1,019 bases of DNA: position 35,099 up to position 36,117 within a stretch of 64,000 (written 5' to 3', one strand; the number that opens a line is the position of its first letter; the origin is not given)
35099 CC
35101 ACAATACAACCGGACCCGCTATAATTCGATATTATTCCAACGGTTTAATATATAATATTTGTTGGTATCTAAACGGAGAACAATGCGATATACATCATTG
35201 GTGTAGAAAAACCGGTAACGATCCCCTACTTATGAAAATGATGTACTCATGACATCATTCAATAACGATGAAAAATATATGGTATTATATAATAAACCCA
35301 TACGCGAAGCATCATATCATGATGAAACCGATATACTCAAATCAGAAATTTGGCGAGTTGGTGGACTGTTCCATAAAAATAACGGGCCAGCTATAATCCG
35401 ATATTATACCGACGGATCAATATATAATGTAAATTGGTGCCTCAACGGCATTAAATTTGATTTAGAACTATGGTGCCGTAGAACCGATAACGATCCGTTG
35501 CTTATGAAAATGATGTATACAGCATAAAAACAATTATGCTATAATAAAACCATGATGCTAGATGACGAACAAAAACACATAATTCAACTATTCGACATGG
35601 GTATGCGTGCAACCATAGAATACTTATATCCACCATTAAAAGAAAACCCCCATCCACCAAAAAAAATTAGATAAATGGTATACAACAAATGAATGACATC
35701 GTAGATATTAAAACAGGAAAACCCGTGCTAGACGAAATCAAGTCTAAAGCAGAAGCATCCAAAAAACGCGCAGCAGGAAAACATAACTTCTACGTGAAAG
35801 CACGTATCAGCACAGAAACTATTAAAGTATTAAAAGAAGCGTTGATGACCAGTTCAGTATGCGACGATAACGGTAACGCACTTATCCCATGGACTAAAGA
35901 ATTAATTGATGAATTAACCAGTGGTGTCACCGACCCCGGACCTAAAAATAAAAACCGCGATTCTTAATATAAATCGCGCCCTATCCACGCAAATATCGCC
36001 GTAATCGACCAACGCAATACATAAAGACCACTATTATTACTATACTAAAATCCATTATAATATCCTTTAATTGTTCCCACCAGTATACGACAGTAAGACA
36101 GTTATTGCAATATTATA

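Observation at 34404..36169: Inverted 1.6 kb gene island flanked by 73-bp direct repeats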

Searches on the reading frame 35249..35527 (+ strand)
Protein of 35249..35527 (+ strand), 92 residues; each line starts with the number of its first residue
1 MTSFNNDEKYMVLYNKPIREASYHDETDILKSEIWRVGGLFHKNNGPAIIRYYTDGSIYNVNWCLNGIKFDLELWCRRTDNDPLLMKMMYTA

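Call 12: search_protein_families(library=pfam, proteins=[window:35249-35527:+], max_evalue=0.1)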
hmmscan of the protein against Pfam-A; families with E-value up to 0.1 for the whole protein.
window:35249-35527:+ (92 aa): 0 families

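Call 13: search_protein_families(library=phrogs, proteins=[window:35249-35527:+], max_evalue=0.01)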
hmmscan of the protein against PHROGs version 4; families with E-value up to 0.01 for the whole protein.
window:35249-35527:+ (92 aa): 0 families

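Call 60: search_solved_structures(query=A4, max_evalue=1)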
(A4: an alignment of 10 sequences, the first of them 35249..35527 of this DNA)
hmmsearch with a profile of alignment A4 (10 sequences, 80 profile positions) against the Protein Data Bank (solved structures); distinct sequences matched with E-value up to 1: 0.

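Call 64: predict_structure(alignment_id=A4)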
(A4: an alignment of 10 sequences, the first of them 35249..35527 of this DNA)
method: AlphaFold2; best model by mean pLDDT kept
length: 92 residues; sequences in the alignment: 10
mean_pLDDT: 87.2   pTM: 0.72
mean pLDDT of the five models: 87.2, 87.2, 86.7, 86.4, 79.3
residues with pLDDT >= 90: 72; 70-90: 5; 50-70: 5; < 50: 10
segments of 3 or more residues with pLDDT < 50: 1-3, 5-11
pLDDT, mean of each block of 10 residues (from residue 1): 46 75 95 96 97 95 97 97 92 65
secondary structure, 60 per line:
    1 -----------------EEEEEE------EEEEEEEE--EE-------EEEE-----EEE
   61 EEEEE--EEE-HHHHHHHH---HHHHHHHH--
elements in order: E18-23 E30-37 E49-52 E58-65 E68-70 H72-79 H83-90

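Call 66: fold_search(model_id=the predicted structure, library=pdb)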
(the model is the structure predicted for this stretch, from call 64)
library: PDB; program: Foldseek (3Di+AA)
matches with E <= 10: 105; with E <= 0.001: 0
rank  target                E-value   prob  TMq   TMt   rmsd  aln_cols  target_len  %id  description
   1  8onb_A                7.5e-01  0.23  0.29  0.25   6.5        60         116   15  Structure of the C-terminal beta helix domain of the Bdellovibrio bacteriovorus Bd3182 fibre (released 2023-10-25)
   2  8onb_B                7.5e-01  0.23  0.29  0.23   6.5        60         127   15  Structure of the C-terminal beta helix domain of the Bdellovibrio bacteriovorus Bd3182 fibre (released 2023-10-25)
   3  8onc_A                7.5e-01  0.23  0.29  0.21   6.5        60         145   15  Structure of the C-terminal beta helix domain of the Bdellovibrio bacteriovorus Bd3182 fibre (released 2023-10-25)
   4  7qh9_DDD              9.6e-01  0.28  0.34  0.08  11.2        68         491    9  TarM(Se)_G117R-4RboP (released 2023-05-10)
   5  8r54_A                9.6e-01  0.14  0.25  0.02   9.6        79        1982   11  Mouse teneurin-3 non-compact subunit - A0B0 isoform (released 2024-05-08)
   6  8uy4_A                9.6e-01  0.10  0.24  0.03  10.1        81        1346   10  Acinetobacter baumannii Tse15 Rhs effector (released 2024-10-09)
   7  8onb_F                1.0e+00  0.20  0.29  0.23   6.5        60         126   15  Structure of the C-terminal beta helix domain of the Bdellovibrio bacteriovorus Bd3182 fibre (released 2023-10-25)
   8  5kis_B                1.2e+00  0.33  0.31  0.05   5.8        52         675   21  YenB/RHS2 complex (released 2017-08-09)
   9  8ojn_A                1.2e+00  0.18  0.29  0.22   6.5        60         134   15  Structure of the C-terminal beta helix domain of the Bdellovibrio bacteriovorus Bd3182 fibre (released 2023-10-25)
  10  7qd7                  1.9e+00  0.18  0.34  0.08  11.1        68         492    9  TarM(Se)_G117R (released 2023-05-10)
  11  7qh9_CCC              1.9e+00  0.16  0.32  0.07  11.5        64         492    6  TarM(Se)_G117R-4RboP (released 2023-05-10)
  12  6qp8_B                2.0e+00  0.08  0.21  0.04  11.1        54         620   13  Drosophila Semaphorin 2b (released 2019-08-21)
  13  2e50_P                2.3e+00  0.05  0.23  0.15   9.0        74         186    8  Crystal structure of SET/TAF-1beta/INHAT (released 2007-02-20)
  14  8oer_A                2.3e+00  0.05  0.21  0.04   6.7        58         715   22  MUC5B amino acids 26-1435 (released 2024-03-27)
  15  4igl_B                2.4e+00  0.20  0.31  0.06   5.7        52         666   21  Structure of the RHS-repeat containing BC component of the secreted ABC toxin complex from Yersinia entomophaga (released 2013-08-07)
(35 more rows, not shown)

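Call 69: search_protein_representatives(alignment_id=A4)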
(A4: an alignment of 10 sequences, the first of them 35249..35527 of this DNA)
Query: 10 sequences, 80 profile positions. Proteins with E-value up to 0.001 (for the whole library): 18193; up to 1e-10: 5417; up to 1e-30: 214. The best 150 are listed.
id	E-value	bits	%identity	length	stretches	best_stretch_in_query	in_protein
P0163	2.3e-81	283.9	-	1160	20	16-57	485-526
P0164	7.6e-73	256.6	-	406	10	17-64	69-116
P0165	1.5e-72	255.7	-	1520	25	21-40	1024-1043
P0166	5.8e-67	237.8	-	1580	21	4-57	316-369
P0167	6.9e-64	227.9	-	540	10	3-60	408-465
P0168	8.5e-64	227.6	-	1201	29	20-64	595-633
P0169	1.9e-63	226.5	-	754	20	16-57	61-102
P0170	5.6e-60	215.4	-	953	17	18-57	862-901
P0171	7.8e-58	208.5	-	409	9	8-61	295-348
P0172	1.7e-57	207.4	-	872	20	22-64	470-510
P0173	4.7e-54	196.4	-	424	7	3-57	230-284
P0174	3.1e-53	193.8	-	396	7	3-59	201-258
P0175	6.3e-52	189.6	-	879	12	21-57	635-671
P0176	1.0e-51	188.9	-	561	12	14-57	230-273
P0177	4.4e-51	186.9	-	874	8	4-57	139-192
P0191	1.2e-44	166.2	-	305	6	3-59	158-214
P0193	1.6e-44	165.9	-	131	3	3-80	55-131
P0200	1.0e-42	160.0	-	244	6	3-58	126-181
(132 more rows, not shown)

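Call 70: search_protein_families(library=pfam, proteins=[P0164, P0193, P0171, P0191, P0200], max_evalue=0.001)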
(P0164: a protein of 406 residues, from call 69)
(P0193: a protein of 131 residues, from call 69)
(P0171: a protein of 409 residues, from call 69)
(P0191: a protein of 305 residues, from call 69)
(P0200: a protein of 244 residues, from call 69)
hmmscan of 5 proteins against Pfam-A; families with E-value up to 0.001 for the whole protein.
P0164 (406 aa): 2 families
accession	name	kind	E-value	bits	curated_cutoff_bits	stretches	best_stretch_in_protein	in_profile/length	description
PF13202.12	EF-hand_5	-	2e-07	30.6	25.9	0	151-161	11-21/25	EF hand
PF21758.2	PAC_bac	-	0.00047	20.3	27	0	150-177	41-68/115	Bacterial proteasome assembling chaperone-like protein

P0193 (131 aa): 0 families

P0171 (409 aa): 1 family
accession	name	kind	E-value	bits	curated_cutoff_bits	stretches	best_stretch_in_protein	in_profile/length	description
PF07661.19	MORN_2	-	4.1e-05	23.8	29.6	0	49-59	7-17/22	MORN repeat variant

P0191 (305 aa): 2 families
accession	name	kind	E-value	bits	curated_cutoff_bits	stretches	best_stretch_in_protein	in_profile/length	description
PF07661.19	MORN_2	-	1.4e-12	46.8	29.6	0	138-153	6-21/22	MORN repeat variant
PF07202.18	Tcp10_C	-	1.8e-05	24.7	36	0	165-176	5-16/35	T-complex protein 10 C-terminus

P0200 (244 aa): 1 family
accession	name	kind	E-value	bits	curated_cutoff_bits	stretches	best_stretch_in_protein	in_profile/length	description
PF07661.19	MORN_2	-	2.2e-08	33.8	29.6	0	162-173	6-17/22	MORN repeat variant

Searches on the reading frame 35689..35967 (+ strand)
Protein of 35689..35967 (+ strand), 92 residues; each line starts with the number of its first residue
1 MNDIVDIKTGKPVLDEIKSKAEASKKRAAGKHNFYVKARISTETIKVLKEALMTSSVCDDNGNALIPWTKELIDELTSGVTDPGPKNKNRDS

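Call 12: search_protein_families(library=pfam, proteins=[window:35689-35967:+], max_evalue=0.1)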
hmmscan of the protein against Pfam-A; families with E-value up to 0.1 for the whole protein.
window:35689-35967:+ (92 aa): 1 family
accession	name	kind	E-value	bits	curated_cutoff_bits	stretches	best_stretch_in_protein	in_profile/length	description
PF12757.12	Eisosome1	-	0.065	13.9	25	1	11-31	84-104/126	Eisosome protein 1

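Call 13: search_protein_families(library=phrogs, proteins=[window:35689-35967:+], max_evalue=0.01)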
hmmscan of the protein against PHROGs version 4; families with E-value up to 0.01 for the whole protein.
window:35689-35967:+ (92 aa): 0 families

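Call 20: find_encoding_contigs(protein=window:35689-35967:+, flank=10000, max_places=10)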
Protein window:35689-35967:+ (92 aa): 6 contigs read that carry it; 2 places shown.
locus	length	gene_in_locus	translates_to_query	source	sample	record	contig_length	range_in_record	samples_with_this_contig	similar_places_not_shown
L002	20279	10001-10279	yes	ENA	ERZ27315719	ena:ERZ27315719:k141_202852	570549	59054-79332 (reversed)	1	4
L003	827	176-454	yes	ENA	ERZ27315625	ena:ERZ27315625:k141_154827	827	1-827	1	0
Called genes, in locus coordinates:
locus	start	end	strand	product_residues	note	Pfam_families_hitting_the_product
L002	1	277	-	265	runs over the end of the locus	-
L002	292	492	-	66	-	-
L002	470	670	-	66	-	-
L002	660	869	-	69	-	-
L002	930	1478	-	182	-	PF08410:DUF1737 (weak)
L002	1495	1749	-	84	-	-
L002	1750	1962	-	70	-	PF08410:DUF1737 (weak)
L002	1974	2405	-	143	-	-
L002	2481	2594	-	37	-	-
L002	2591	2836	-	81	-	-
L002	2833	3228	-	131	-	-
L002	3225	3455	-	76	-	-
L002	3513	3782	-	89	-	-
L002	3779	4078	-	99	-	-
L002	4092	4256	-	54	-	-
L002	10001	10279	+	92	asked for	-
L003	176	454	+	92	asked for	-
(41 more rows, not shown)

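Call 33: find_homologous_proteins(query=window:35689-35967:+, max_evalue=0.01)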
Query window:35689-35967:+ (92 aa): 2 proteins with E <= 0.01 among 3 candidates.
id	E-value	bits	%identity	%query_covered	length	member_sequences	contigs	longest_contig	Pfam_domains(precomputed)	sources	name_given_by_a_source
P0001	8.0e-53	194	100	100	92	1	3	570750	-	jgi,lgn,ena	-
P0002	1.0e-37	146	77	99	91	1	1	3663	-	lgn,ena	-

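Call 34: find_encoding_contigs(protein=P0002, flank=10000, max_places=10)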
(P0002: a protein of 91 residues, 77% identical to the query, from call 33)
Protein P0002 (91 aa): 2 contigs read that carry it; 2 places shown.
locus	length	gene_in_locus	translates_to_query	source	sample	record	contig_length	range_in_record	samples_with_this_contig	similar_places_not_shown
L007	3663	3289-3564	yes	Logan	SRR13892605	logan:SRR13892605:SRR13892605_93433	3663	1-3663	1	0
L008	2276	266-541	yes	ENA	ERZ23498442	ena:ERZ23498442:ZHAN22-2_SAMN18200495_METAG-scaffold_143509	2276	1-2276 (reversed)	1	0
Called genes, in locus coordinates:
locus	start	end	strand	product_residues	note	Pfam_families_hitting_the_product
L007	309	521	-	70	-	-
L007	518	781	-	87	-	-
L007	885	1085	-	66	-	-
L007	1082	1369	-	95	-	-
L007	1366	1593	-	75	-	-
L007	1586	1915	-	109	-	-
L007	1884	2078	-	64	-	-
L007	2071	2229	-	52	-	-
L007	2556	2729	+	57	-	-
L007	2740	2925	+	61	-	-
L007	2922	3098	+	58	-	-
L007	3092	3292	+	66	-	-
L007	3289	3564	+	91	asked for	-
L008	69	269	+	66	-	-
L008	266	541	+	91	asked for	-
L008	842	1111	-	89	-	-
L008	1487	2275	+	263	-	?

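Call 75: search_solved_structures(query=window:35689-35967:+, max_evalue=1)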
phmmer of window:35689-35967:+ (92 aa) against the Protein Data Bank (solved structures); distinct sequences matched with E-value up to 1: 1.
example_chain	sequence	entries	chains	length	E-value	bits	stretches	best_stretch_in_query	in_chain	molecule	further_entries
7esa_A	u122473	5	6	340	0.13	16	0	36-83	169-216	FAD:protein FMN transferase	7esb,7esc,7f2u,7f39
